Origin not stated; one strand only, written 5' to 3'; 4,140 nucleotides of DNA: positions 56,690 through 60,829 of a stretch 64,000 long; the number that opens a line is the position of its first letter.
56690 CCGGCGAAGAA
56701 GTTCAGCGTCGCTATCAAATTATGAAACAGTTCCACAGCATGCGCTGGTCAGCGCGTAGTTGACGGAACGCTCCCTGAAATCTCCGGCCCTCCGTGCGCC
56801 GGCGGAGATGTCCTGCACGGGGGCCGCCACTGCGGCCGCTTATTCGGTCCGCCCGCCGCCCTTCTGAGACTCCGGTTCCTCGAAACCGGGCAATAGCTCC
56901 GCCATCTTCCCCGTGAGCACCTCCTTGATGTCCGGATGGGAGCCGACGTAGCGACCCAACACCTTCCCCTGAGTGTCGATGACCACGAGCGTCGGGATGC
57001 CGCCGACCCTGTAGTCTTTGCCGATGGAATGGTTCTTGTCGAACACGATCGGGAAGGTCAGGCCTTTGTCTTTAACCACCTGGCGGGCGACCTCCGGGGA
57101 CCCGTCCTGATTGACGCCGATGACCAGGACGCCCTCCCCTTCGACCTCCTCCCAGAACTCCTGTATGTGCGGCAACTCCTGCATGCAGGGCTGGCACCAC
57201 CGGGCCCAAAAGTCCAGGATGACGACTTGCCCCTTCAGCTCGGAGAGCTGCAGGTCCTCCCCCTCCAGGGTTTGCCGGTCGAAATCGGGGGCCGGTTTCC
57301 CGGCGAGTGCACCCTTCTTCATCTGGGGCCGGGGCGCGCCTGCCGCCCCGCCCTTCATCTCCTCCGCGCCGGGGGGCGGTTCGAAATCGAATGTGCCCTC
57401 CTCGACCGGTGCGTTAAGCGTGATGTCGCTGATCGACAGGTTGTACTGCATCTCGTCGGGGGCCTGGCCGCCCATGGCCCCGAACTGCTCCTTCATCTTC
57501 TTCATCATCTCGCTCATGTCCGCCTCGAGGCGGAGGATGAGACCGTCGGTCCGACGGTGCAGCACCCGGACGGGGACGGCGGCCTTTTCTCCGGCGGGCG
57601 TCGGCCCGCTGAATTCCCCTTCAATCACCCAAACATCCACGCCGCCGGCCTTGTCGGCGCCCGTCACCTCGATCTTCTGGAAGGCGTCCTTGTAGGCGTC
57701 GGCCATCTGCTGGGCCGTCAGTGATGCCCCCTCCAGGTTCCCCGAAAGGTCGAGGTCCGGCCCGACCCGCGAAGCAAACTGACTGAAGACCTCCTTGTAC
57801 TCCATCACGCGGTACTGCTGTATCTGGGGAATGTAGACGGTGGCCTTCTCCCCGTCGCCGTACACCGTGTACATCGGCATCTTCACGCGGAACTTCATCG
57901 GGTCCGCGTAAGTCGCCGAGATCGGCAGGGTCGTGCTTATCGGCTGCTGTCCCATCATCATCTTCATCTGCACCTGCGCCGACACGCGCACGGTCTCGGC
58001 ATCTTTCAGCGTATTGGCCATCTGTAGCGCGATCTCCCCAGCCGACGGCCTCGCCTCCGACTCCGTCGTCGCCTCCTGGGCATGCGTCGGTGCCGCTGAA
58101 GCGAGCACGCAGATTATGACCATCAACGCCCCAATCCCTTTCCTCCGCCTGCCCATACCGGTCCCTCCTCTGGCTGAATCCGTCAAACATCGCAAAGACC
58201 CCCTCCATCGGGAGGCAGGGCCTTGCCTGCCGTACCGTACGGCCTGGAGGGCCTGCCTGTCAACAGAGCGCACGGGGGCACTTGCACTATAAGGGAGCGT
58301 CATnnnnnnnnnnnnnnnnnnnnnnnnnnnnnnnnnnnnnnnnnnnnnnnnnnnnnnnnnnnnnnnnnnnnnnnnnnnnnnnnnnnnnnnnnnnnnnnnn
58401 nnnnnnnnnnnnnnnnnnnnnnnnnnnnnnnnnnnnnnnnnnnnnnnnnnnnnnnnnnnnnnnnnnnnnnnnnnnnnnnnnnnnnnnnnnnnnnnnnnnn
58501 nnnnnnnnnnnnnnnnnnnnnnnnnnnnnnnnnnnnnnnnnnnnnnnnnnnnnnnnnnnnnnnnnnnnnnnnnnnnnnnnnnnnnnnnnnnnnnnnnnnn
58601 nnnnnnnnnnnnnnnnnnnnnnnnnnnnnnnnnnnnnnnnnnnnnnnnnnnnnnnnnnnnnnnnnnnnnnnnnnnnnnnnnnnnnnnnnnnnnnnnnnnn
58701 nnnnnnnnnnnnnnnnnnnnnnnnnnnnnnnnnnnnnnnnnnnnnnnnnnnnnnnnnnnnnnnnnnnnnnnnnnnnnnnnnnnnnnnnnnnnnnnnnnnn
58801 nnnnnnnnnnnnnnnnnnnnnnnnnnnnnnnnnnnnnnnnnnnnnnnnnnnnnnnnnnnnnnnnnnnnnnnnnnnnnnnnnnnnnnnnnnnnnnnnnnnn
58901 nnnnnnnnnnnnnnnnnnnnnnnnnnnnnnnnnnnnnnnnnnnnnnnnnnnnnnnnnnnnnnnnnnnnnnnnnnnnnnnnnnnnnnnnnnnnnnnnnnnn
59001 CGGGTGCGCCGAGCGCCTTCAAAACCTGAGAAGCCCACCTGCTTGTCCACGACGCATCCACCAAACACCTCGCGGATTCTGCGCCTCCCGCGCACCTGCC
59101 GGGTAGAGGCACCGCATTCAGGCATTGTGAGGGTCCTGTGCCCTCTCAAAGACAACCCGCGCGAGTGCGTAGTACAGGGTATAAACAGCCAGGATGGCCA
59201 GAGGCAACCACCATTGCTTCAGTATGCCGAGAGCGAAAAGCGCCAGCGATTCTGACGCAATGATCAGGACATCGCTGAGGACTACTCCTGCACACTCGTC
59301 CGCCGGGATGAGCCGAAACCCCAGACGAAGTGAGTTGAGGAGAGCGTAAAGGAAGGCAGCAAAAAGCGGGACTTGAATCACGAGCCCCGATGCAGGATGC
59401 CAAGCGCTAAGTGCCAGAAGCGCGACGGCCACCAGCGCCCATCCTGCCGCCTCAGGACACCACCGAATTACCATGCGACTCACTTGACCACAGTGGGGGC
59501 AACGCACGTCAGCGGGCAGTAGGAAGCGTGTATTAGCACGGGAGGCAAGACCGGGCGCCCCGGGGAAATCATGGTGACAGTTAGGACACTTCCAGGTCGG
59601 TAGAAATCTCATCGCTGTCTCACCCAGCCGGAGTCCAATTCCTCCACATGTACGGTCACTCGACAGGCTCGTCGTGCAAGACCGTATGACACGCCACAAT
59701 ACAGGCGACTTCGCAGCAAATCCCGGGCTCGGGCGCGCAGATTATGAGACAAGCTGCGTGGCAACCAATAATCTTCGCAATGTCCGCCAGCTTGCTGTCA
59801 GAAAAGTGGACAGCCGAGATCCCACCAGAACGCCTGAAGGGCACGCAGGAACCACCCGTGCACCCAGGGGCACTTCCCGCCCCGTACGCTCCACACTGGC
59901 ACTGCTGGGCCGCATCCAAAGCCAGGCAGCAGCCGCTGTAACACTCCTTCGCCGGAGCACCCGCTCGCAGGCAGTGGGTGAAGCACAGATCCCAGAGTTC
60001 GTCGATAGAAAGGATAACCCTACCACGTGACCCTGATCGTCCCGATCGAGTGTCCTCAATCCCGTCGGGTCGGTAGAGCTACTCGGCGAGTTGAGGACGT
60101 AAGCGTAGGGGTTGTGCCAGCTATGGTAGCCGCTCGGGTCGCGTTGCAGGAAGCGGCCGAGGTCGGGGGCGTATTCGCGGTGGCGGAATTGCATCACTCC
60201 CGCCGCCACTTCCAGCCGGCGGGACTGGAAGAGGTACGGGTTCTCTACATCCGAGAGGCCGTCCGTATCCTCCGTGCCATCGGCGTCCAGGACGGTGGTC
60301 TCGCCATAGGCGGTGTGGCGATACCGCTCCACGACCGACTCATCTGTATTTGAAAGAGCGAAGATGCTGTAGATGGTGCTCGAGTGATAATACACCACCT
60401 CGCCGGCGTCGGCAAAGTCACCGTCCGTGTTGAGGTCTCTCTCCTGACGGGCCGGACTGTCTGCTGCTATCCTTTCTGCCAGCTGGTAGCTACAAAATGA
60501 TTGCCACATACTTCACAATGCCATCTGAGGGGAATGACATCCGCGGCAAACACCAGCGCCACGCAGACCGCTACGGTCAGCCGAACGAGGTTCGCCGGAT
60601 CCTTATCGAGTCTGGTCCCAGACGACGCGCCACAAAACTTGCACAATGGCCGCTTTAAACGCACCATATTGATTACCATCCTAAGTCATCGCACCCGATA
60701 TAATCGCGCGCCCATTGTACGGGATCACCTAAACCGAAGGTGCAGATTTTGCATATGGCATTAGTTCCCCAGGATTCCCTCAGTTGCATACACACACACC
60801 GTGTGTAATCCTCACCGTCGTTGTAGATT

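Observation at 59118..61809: Tandem orphan Rhs C-terminal toxin cassettes, each followed by a small CxxC-CxxC membrane protein (candidate new immunity family), in a low-GC island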

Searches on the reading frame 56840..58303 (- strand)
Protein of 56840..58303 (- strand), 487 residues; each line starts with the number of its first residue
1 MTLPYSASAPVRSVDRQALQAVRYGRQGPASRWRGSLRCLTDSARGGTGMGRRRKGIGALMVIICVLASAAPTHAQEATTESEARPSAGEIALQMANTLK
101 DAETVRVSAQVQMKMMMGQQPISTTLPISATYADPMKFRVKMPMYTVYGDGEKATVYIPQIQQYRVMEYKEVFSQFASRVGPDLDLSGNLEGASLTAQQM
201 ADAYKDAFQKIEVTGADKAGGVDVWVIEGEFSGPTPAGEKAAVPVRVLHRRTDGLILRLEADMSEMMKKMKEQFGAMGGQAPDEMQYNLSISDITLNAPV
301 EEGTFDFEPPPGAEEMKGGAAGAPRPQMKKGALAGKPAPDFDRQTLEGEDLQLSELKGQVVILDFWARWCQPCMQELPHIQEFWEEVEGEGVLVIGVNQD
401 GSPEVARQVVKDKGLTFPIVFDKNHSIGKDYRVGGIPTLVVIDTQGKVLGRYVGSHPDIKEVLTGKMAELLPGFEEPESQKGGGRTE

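Call 3: search_protein_families(library=pfam, proteins=[window:56840-58303:-], max_evalue=0.1)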
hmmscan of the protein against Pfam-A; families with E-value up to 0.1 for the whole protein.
window:56840-58303:- (487 aa): 9 families
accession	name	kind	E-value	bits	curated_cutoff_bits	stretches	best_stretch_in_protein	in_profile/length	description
PF00578.27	AhpC-TSA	-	3.2e-28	98.6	26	1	335-448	2-121/124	AhpC/TSA family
PF08534.16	Redoxin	-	5e-24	85.2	26.6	1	334-457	2-137/148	Redoxin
PF13905.12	Thioredoxin_8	-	1.7e-14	54.3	27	1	358-448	1-94/94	Thioredoxin-like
PF00085.26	Thioredoxin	-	4.4e-11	43.1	23.5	1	358-408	18-67/103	Thioredoxin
PF09865.15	DUF2092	-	3.1e-09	37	21.2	2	90-224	3-140/212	Predicted periplasmic protein (DUF2092)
PF13098.12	Thioredoxin_2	-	6.2e-07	30.2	27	1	357-457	4-96/104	Thioredoxin-like domain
PF14595.12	Thioredoxin_9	-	0.001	19.4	25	0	354-426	37-107/129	Thioredoxin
PF00255.25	GSHPx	-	0.039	14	27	0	341-404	4-68/108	Glutathione peroxidase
PF20029.6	DUF6436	-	0.066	13.4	27.3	0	349-455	8-92/133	Domain of unknown function (DUF6436)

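Call 4: search_protein_families(library=ncbifam, proteins=[window:56840-58303:-], max_evalue=0.1)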
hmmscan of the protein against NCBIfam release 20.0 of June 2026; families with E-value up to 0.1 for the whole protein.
window:56840-58303:- (487 aa): 22 families
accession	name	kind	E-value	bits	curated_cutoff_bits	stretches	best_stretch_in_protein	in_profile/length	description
NF002854.0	PRK03147.1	subfamily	3.4e-32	111.8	170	1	332-456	36-160/176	thiol-disulfide oxidoreductase ResA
NF041202.1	StoA_CxxC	exception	5.4e-23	81.6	210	1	339-454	34-150/163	endospore biogenesis thiol-disulfide oxidoreductase StoA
NF041054.1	WAxxUGC_long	equivalog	3.1e-18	66.2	300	1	331-449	77-195/354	ResA-like WAxxUGC motif-containing protein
TIGR00385.1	dsbE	subfamily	8.5e-16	58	123.15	1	330-456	32-158/173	DsbE family thiol:disulfide interchange protein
NF047696.1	ThlDiSintTplARhiz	equivalog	4.2e-15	56.1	230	1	336-454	75-199/219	thiol:disulfide interchange protein TlpA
TIGR01068.1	thioredoxin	equivalog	6.4e-13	48.7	96.8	1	358-408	14-63/101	thioredoxin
NF011941.0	PRK15412.1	equivalog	5.3e-10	39.1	359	1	326-454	33-161/185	thiol:disulfide interchange protein DsbE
NF006960.0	PRK09437.1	equivalog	5.3e-08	32.9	140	1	334-435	6-107/156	thioredoxin-dependent thiol peroxidase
NF006898.0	PRK09381.1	equivalog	3.3e-07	30.6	138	1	360-407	23-69/109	thioredoxin TrxA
NF008229.0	PRK10996.1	equivalog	8.5e-07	28.8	125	1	341-408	33-101/141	thioredoxin TrxC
TIGR02661.1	MauD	equivalog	1.5e-06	27.8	188.6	1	330-451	44-162/189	methylamine dehydrogenase accessory protein MauD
NF047697.1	ThioredTrxAClost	equivalog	1.4e-05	25.2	140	1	357-390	17-49/105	thioredoxin TrxA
NF045694.1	seleno_TsoB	exception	0.00035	18.8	805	1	351-447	467-548/572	rhodanese/DsbD fusion-like selenoprotein TsoB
NF040737.1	peroxi_PrxU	equivalog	0.0005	19.8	270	1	329-433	33-147/233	thioredoxin-dependent peroxiredoxin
TIGR01126.1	pdi_dom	equivalog_domain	0.00077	19.7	107.2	0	358-402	14-60/105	protein disulfide-isomerase domain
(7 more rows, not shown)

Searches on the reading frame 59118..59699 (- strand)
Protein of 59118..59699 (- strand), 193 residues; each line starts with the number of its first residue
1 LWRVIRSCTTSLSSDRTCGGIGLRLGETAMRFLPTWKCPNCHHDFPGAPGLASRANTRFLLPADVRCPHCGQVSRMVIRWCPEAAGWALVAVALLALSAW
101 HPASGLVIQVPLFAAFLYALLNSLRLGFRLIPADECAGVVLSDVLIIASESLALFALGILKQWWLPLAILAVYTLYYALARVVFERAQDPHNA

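Call 3: search_protein_families(library=pfam, proteins=[window:59118-59699:-], max_evalue=0.1)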
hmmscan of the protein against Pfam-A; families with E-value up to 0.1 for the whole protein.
window:59118-59699:- (193 aa): 8 families
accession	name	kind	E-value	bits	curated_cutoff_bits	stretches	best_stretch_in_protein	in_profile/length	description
PF00301.25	Rubredoxin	-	0.0011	19.4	23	0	55-71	24-41/47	Rubredoxin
PF13248.11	Zn_ribbon_3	-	0.0084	16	27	0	65-73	3-11/26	zinc-ribbon domain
PF09723.15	Zn_ribbon_8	-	0.033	14.7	34.4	0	37-75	7-39/41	Zinc ribbon domain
PF23454.1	Zn_ribbon_Brz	-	0.036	15.1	27.9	0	63-76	4-17/58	Transcriptional regulator Brz zinc beta ribbon domain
PF10601.15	zf-LITAF-like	-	0.042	14.4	23.8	0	62-97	3-37/70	LITAF-like zinc ribbon domain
PF12773.13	DZR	-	0.044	14.4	27.3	0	38-83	15-43/45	Double zinc ribbon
PF12760.12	Zn_ribbon_IS1595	-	0.071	13.5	25.4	0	62-76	16-30/46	Transposase zinc-ribbon domain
PF13717.11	Zn_ribbon_4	-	0.079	13.4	30.3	0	64-73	25-34/36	zinc-ribbon domain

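Call 4: search_protein_families(library=ncbifam, proteins=[window:59118-59699:-], max_evalue=0.1)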
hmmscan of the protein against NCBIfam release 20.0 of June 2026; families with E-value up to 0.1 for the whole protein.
window:59118-59699:- (193 aa): 5 families
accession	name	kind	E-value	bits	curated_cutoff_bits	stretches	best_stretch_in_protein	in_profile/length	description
NF038384.1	zinc_YnfU_fam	subfamily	0.0024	17.4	36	0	63-75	15-27/52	YnfU family zinc-binding protein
NF048018.1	IS256_N_4Cys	domain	0.033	14.8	27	0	36-45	22-31/31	transposase-like zinc-binding domain-containing protein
TIGR02098.1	MJ0042_CXXC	domain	0.034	13.8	20.9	0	64-73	25-34/38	MJ0042-type zinc finger domain-containing protein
NF001604.0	PRK00398.1-1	equivalog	0.057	13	103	0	64-72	23-31/48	DNA-directed RNA polymerase subunit P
NF050000.1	IS1_IS1595_Zn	domain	0.098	13.2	28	0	35-45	21-31/34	IS1/IS1595 family N-terminal zinc-binding domain-containing protein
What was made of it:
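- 59118..59612 (-): 164-aa ORF: an N-terminal CxxC-x24-CxxC ribbon plus about 4 hydrophobic segments. It sits in the immunity position for cassette 2 but is unsupported by comparison. Only sub-threshold Zn-ribbon hits (calls 3, 4).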

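Call 44: find_homologous_proteins(query=window:59118-59612:-, max_evalue=0.01)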
Query window:59118-59612:- (164 aa): 1 proteins with E <= 0.01 among 675 candidates.
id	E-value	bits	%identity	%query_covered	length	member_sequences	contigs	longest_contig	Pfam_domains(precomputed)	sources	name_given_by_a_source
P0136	3.5e-56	208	99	63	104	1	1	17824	-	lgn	-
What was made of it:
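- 59118..59612 (-): The only relative is P0136, 99% identical, from the same population (call 44).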

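Call 45: find_encoding_contigs(protein=P0136, flank=10000, max_places=3)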
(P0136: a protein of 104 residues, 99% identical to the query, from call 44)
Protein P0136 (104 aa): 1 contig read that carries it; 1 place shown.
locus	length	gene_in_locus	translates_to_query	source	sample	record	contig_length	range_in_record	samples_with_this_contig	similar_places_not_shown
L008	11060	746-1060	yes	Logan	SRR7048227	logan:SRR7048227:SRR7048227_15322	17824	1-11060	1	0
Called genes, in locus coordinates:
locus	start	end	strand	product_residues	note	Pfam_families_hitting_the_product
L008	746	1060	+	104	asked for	-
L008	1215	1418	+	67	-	-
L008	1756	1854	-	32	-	-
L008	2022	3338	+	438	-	PF09865:DUF2092 (faint), PF00578:AhpC-TSA, PF08534:Redoxin, PF00085:Thioredoxin (weak), PF13098:Thioredoxin_2, PF13905:Thioredoxin_8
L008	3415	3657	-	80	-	-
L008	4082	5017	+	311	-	PF01073:3Beta_HSD, PF01370:Epimerase, PF02719:Polysacc_synt_2, PF04321:RmlD_sub_bind, PF05368:NmrA (weak), PF13460:NAD_binding_10, PF16363:GDP_Man_Dehyd, PF07993:NAD_binding_4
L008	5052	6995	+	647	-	-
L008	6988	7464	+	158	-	PF00583:Acetyltransf_1, PF13673:Acetyltransf_10, PF13508:Acetyltransf_7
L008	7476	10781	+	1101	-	PF00580:UvrD-helicase, PF13245:AAA_19, PF13361:UvrD_C, PF13538:UvrD_C_2 (faint), PF12705:PDDEXK_1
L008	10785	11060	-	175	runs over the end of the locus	PF03266:NTPase_1, PF10649:DUF2478 (weak)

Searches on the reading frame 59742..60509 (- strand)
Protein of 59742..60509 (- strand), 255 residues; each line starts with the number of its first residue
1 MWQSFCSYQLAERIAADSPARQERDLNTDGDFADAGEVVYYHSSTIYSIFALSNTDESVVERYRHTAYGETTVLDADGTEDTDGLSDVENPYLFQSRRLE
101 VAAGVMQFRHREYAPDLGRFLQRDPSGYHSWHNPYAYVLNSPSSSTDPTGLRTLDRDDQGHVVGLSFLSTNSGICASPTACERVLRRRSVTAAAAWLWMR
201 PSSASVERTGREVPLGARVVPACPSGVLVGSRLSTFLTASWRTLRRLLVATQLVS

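Call 3: search_protein_families(library=pfam, proteins=[window:59742-60509:-], max_evalue=0.1)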
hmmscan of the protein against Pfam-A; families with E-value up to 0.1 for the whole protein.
window:59742-60509:- (255 aa): 0 families

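Call 4: search_protein_families(library=ncbifam, proteins=[window:59742-60509:-], max_evalue=0.1)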
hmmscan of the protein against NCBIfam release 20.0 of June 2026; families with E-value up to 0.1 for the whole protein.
window:59742-60509:- (255 aa): 2 families
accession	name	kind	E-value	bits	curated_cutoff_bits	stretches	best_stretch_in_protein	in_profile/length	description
TIGR03696.1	Rhs_assc_core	domain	2.4e-17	63.2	32.5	1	66-151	2-76/76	RHS repeat-associated core domain-containing protein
NF041261.1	RHS_core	equivalog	0.0022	15.8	2000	1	88-151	1199-1261/1261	RHS element core protein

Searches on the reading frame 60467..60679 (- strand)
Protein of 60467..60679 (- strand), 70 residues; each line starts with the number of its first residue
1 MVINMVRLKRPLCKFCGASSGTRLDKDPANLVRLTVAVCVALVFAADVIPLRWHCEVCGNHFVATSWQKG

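Call 3: search_protein_families(library=pfam, proteins=[window:60467-60679:-], max_evalue=0.1)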
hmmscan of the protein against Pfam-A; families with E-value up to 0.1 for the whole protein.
window:60467-60679:- (70 aa): 4 families
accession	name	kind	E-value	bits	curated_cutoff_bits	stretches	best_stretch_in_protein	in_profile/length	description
PF10601.15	zf-LITAF-like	-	0.013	16.1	23.8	1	12-54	7-50/70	LITAF-like zinc ribbon domain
PF13913.12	zf-C2HC_2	-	0.043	14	27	0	55-69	5-19/25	zinc-finger of a C2HC-type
PF11682.14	Zn_ribbon_11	-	0.046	13.8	24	1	50-62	3-15/37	Probable zinc-ribbon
PF11781.13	Zn_ribbon_RRN7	-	0.06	13.5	27.1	0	52-67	4-15/32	Zinc-finger of RNA-polymerase I-specific TFIIB, Rrn7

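Call 4: search_protein_families(library=ncbifam, proteins=[window:60467-60679:-], max_evalue=0.1)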
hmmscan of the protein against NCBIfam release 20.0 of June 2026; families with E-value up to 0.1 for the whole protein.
window:60467-60679:- (70 aa): 0 families

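Call 41: search_protein_families(library=pfam, alignment_id=A5, max_evalue=1)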
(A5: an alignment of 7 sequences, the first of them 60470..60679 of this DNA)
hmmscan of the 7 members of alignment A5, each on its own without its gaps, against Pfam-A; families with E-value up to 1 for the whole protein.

A. member 1, window:60470-60679:- (70 aa): 5 families
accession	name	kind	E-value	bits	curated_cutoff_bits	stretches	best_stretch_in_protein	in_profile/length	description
PF10601.15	zf-LITAF-like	-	0.013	16.1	23.8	1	12-54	7-50/70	LITAF-like zinc ribbon domain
PF13913.12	zf-C2HC_2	-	0.043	14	27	1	55-69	5-19/25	zinc-finger of a C2HC-type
PF11682.14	Zn_ribbon_11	-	0.046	13.8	24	1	50-62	3-15/37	Probable zinc-ribbon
PF11781.13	Zn_ribbon_RRN7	-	0.06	13.5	27.1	1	52-67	4-15/32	Zinc-finger of RNA-polymerase I-specific TFIIB, Rrn7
PF08792.16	A2L_zn_ribbon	-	0.11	12.6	22.9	0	53-60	4-11/33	A2L zinc ribbon domain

B. families by the number of members that match (of 7 scanned): 45 families (the first 25 are shown)
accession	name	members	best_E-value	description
PF09723.15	Zn_ribbon_8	3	0.0001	Zinc ribbon domain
PF23451.1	Zn_ribbon_PaaD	3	0.00093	PaaD zinc beta ribbon domain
PF10601.15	zf-LITAF-like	3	0.0017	LITAF-like zinc ribbon domain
PF01155.25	HypA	3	0.013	Hydrogenase/urease nickel incorporation, metallochaperone, hypA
PF13913.12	zf-C2HC_2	3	0.043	zinc-finger of a C2HC-type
PF04606.18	Ogr_Delta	2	0.016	Ogr/Delta-like zinc finger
PF14354.12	Lar_restr_allev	2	0.017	Restriction alleviation protein Lar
PF14690.11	Zn_ribbon_ISL3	2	0.042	zinc-finger of transposase IS204/IS1001/IS1096/IS1165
PF08271.17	Zn_Ribbon_TF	2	0.28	TFIIB zinc-binding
PF18439.7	zf_UBZ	2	0.39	Ubiquitin-Binding Zinc Finger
PF12760.12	Zn_ribbon_IS1595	1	0.0019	Transposase zinc-ribbon domain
PF07754.17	HVO_2753_ZBP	1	0.0033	Small zinc finger protein HVO_2753-like, Zn-binding pocket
PF06827.20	zf-FPG_IleRS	1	0.0042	Zinc finger found in FPG and IleRS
PF25207.1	DUF7837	1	0.0058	Domain of unknown function (DUF7837)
PF12773.13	DZR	1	0.0068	Double zinc ribbon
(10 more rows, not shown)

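Call 61: predict_structure(protein=window:60470-60679:-)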
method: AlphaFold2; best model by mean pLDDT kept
length: 70 residues; sequences in the alignment: 1
mean_pLDDT: 50.6   pTM: 0.30
mean pLDDT of the five models: 50.6, 49.4, 49.1, 46.9, 38.0
residues with pLDDT >= 90: 0; 70-90: 0; 50-70: 42; < 50: 28
segments of 3 or more residues with pLDDT < 50: 13-27, 65-70
pLDDT, mean of each block of 10 residues (from residue 1): 47 48 46 57 54 56 45
secondary structure, 60 per line:
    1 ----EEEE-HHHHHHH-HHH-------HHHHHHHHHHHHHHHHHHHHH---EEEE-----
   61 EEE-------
elements in order: E5-8 H10-16 H28-48 E52-55 E61-63
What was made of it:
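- On zf-LITAF-like (PF10601): The single-sequence AF2 model is uninformative (pLDDT 50.6, call 61).
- Tried and rejected: The single-sequence model was useless (pLDDT 50.6, call 61).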

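Call 74: search_solved_structures(query=A5, max_evalue=10)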
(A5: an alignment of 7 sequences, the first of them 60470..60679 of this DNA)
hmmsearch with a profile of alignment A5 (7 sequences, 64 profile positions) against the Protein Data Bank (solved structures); distinct sequences matched with E-value up to 10: 15.
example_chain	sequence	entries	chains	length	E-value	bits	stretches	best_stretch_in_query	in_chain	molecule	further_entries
1mey_C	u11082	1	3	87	0.0061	19.9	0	47-60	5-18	CONSENSUS ZINC FINGER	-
7mc1_A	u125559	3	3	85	0.058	16.8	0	48-60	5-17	Isoform 2 of Zinc finger and BTB domain-containing protein 17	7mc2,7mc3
1x6h_A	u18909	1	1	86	0.073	16.5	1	43-61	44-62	Transcriptional repressor CTCF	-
2kmk_A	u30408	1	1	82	0.12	15.8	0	48-60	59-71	Zinc finger protein Gfi-1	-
2i13_A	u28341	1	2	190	0.16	15.4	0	48-59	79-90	Aart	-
2n25_A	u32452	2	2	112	0.28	14.6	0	47-60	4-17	Zinc finger and BTB domain-containing protein 17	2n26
2cot_A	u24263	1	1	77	0.37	14.2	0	46-60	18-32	Zinc finger protein 435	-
2lvr_A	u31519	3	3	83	0.39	14.1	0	48-60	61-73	Zinc finger and BTB domain-containing protein 17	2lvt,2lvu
2m0d_A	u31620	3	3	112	0.47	13.9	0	46-60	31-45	Zinc finger and BTB domain-containing protein 17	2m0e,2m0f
7aor_at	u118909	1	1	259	1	12.8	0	43-59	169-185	mS66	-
7y3l_A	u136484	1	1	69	2.2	11.7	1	46-61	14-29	Sal-like protein 3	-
6e94_A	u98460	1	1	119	4.3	10.8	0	47-60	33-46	Zinc finger and BTB domain-containing protein 38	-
6e93_A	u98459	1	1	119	5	10.6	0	46-63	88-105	Zinc finger and BTB domain-containing protein 38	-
9kh2_A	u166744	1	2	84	5.8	10.4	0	47-60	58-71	Zinc finger and BTB domain-containing protein 20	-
5myj_B5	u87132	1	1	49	8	9.9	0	43-55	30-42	50S ribosomal protein L33 3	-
